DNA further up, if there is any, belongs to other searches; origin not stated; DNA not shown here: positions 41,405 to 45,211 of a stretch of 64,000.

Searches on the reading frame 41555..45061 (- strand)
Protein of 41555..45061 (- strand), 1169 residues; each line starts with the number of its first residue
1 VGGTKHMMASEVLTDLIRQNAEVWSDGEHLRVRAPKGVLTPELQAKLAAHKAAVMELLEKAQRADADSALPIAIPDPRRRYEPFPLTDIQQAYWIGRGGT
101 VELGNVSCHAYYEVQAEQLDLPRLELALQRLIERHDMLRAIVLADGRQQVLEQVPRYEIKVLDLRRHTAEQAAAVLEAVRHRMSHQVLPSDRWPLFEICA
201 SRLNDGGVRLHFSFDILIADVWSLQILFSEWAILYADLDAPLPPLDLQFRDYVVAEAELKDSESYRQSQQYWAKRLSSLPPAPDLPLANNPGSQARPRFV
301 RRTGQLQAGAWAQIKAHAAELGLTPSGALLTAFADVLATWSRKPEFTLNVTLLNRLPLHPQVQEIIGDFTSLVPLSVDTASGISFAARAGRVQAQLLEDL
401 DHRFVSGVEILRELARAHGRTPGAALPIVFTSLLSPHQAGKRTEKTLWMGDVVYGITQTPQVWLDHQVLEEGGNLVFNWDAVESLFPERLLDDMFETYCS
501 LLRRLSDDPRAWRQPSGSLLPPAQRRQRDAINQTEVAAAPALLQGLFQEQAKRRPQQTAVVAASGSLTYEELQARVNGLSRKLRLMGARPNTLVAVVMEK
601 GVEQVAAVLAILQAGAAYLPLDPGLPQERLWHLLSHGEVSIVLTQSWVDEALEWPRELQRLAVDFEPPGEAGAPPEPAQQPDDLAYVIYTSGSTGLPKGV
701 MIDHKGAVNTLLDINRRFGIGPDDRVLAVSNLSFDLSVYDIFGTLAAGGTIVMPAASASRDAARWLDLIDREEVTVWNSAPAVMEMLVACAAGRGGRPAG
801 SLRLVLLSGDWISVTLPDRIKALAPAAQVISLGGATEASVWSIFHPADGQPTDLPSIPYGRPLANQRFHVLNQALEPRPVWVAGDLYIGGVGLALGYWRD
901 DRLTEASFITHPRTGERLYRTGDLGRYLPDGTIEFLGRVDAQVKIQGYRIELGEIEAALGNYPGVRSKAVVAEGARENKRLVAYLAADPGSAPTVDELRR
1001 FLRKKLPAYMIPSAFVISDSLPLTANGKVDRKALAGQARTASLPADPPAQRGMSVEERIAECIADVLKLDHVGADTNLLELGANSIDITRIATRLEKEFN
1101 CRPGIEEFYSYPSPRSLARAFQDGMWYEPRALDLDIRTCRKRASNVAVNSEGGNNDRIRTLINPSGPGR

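Call 7: search_protein_families(library=pfam, proteins=[window:41555-45061:-], max_evalue=0.001)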
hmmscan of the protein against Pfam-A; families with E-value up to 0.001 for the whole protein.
window:41555-45061:- (1169 aa): 5 families
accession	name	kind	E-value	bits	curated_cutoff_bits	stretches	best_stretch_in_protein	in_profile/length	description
PF00501.34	AMP-binding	-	7e-88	295.4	29.9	1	547-898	1-384/384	AMP-binding enzyme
PF00668.25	Condensation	-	6.6e-42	144.2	30.6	1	85-511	6-439/456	Condensation domain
PF00550.31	PP-binding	-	3.1e-15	56.6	20.8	1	1057-1120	1-66/67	Phosphopantetheine attachment site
PF18563.6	TubC_N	-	2e-13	50.7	26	1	11-59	3-51/52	TubC N-terminal docking domain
PF13193.12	AMP-binding_C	-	2.1e-12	48.2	24.5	1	954-1028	1-76/76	AMP-binding enzyme C-terminal domain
